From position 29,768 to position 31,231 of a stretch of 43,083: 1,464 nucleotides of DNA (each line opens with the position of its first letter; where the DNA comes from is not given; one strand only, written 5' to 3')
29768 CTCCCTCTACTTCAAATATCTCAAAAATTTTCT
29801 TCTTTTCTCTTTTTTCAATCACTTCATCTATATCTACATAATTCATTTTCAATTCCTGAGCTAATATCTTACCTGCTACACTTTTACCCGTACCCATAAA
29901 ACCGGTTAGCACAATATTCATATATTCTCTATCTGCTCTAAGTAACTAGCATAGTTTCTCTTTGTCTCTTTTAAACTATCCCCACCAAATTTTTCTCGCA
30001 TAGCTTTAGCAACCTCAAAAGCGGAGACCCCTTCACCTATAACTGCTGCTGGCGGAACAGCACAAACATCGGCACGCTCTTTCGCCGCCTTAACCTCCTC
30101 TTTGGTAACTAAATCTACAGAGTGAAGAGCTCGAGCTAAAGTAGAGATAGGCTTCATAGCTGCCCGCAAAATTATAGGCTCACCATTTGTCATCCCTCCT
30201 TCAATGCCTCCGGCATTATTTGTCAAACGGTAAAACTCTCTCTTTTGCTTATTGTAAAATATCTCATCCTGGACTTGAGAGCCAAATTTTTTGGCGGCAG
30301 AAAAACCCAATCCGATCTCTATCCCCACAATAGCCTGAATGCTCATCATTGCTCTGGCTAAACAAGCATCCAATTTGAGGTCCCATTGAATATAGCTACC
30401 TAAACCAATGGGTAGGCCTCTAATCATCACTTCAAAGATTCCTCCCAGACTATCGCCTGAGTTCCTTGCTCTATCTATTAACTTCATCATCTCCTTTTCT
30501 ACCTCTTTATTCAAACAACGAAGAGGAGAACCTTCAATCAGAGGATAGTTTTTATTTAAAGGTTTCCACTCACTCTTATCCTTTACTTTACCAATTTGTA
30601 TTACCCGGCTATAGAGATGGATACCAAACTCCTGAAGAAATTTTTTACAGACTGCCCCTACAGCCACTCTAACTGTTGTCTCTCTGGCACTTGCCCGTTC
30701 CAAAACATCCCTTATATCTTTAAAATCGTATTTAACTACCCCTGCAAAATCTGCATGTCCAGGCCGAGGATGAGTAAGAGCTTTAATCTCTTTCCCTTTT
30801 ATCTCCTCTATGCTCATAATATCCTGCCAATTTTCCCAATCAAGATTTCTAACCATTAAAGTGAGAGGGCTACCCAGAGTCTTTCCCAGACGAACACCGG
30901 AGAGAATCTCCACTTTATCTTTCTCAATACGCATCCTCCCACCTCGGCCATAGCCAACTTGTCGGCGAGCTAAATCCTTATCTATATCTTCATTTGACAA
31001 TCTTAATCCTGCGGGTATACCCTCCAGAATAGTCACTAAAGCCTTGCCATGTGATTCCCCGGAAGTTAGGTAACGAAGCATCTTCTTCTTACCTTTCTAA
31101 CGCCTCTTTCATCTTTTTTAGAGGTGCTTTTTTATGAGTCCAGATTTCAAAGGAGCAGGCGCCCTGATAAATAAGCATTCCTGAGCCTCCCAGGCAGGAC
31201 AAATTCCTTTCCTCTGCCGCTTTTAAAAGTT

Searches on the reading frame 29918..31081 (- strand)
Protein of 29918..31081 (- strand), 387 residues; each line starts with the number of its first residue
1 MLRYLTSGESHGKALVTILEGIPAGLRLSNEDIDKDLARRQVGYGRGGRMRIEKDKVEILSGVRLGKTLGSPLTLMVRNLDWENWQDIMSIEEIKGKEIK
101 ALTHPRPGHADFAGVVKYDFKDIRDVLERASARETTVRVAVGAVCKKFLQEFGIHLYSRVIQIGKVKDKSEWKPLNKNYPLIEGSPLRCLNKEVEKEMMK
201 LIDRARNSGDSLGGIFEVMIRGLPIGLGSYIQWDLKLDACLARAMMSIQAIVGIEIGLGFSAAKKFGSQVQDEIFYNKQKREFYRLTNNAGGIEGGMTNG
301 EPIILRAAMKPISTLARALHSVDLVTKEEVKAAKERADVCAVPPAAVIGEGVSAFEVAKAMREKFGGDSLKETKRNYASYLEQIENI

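Call 74: find_homologous_proteins(query=window:29918-31081:-, max_evalue=1e-60)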
Query window:29918-31081:- (387 aa): 8000 proteins with E <= 1e-60 among 8000 candidates; the best 120 are listed.
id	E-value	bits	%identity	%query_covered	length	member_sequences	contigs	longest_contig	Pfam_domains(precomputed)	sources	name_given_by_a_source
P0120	4.5e-253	857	100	100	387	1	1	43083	PF01264.27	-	-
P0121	3.4e-231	785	91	100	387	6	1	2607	PF01264.27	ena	-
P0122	1.1e-221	754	87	100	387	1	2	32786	PF01264.27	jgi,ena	-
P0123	1.4e-221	753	87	100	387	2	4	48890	PF01264.27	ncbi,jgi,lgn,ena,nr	ncbi:chorismate synthase [Candidatus Aerophobetes bacterium]|nr:chorismate synthase [Candidatus Aero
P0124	1.5e-221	753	87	100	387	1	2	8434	PF01264.27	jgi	-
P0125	5.4e-221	751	87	100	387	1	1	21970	PF01264.27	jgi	-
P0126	3.0e-185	634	72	99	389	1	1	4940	PF01264.27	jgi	-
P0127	1.3e-184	632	72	100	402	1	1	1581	PF01264.27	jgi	jgi:chorismate synthase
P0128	1.0e-183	629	71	100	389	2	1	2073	PF01264.27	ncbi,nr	ncbi:MAG: chorismate synthase [Candidatus Aerophobetes bacterium]|nr:chorismate synthase [Candidatus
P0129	1.3e-183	628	72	99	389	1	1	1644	PF01264.27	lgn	-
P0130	1.3e-183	628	72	99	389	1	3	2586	PF01264.27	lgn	-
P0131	1.7e-183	628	71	99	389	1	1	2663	PF01264.27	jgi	-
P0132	5.1e-183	626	72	99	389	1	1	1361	PF01264.27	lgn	-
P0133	1.7e-182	625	70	99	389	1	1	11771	PF01264.27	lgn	-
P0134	2.7e-182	624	71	99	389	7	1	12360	PF01264.27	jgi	-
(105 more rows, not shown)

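Call 75: find_encoding_contigs(protein=P0122, flank=4500, max_places=2)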
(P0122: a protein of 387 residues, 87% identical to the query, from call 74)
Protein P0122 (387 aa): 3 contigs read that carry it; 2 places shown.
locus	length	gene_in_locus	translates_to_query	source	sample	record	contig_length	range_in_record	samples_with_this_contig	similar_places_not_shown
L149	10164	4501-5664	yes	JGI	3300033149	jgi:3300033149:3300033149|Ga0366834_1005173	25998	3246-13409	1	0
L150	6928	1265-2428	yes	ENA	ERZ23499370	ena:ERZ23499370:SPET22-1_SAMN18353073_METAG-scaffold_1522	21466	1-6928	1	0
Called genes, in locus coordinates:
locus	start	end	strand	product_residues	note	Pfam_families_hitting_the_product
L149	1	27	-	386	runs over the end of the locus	PF00465:Fe-ADH, PF13685:Fe-ADH_2, PF25137:ADH_Fe_C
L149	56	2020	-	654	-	PF01496:V_ATPase_I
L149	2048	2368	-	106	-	-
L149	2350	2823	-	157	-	PF00383:dCMP_cyt_deam_1, PF14437:MafB19-deam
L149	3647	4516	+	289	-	PF08501:Shikimate_dh_N, PF01488:Shikimate_DH, PF18317:SDH_C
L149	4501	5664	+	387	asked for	PF01264:Chorismate_synt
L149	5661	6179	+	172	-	PF03668:RapZ-like_N (faint), PF13238:AAA_18, PF01202:SKI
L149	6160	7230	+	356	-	PF00465:Fe-ADH (weak), PF13685:Fe-ADH_2, PF01761:DHQ_synthase, PF24621:DHQS_C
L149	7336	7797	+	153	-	PF01220:DHquinase_II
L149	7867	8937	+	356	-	PF01817:CM_2, PF00800:PDT, PF01842:ACT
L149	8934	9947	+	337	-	PF18152:DAHP_snth_FXD, PF00793:DAHP_synth_1, PF03102:NeuB (weak)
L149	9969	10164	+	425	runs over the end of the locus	PF00275:EPSP_synthase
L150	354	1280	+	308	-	PF08501:Shikimate_dh_N, PF01488:Shikimate_DH, PF18317:SDH_C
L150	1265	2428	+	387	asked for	PF01264:Chorismate_synt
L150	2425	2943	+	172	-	PF03668:RapZ-like_N (faint), PF13238:AAA_18, PF01202:SKI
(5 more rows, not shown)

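Call 76: find_encoding_contigs(protein=P0125, flank=4500, max_places=2)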
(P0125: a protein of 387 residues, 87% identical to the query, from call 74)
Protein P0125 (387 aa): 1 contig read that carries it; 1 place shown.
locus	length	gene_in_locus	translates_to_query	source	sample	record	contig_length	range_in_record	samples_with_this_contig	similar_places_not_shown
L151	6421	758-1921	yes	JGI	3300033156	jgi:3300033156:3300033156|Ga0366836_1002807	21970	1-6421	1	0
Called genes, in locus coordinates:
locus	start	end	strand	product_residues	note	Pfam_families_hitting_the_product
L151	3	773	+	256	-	?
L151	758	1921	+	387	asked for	PF01264:Chorismate_synt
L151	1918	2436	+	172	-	PF03668:RapZ-like_N (faint), PF13238:AAA_18, PF01202:SKI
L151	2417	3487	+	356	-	PF00465:Fe-ADH (weak), PF13685:Fe-ADH_2, PF01761:DHQ_synthase, PF24621:DHQS_C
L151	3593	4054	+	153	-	PF01220:DHquinase_II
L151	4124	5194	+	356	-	PF01817:CM_2, PF00800:PDT, PF01842:ACT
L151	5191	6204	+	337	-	PF18152:DAHP_snth_FXD, PF00793:DAHP_synth_1, PF03102:NeuB (weak)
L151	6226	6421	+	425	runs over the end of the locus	PF00275:EPSP_synthase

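Call 77: find_encoding_contigs(protein=P0124, flank=4500, max_places=2)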
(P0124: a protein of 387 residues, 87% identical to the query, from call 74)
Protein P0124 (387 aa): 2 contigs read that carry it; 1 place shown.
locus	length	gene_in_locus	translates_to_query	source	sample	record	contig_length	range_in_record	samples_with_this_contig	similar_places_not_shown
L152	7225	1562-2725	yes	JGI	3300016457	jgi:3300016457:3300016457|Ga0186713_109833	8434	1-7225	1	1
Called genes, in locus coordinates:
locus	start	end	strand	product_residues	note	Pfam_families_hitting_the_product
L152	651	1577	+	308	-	PF08501:Shikimate_dh_N, PF01488:Shikimate_DH, PF18317:SDH_C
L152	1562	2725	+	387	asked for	PF01264:Chorismate_synt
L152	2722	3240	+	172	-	PF03668:RapZ-like_N (faint), PF13238:AAA_18, PF01202:SKI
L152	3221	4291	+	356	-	PF00465:Fe-ADH (weak), PF13685:Fe-ADH_2, PF01761:DHQ_synthase, PF24621:DHQS_C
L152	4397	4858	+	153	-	PF01220:DHquinase_II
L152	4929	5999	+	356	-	PF01817:CM_2, PF00800:PDT, PF01842:ACT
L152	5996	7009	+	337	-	PF18152:DAHP_snth_FXD, PF00793:DAHP_synth_1, PF03102:NeuB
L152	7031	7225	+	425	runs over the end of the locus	PF00275:EPSP_synthase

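Call 79: find_encoding_contigs(protein=P0121, flank=3000, max_places=3)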
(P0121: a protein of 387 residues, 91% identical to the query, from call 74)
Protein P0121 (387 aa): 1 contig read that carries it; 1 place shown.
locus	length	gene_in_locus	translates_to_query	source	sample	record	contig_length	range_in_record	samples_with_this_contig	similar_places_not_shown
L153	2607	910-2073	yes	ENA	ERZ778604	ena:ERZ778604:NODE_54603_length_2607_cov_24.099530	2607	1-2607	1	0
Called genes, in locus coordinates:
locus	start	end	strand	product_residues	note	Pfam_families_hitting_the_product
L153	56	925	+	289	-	PF08501:Shikimate_dh_N, PF01488:Shikimate_DH (weak), PF18317:SDH_C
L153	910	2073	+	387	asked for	PF01264:Chorismate_synt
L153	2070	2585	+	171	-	PF13238:AAA_18, PF01202:SKI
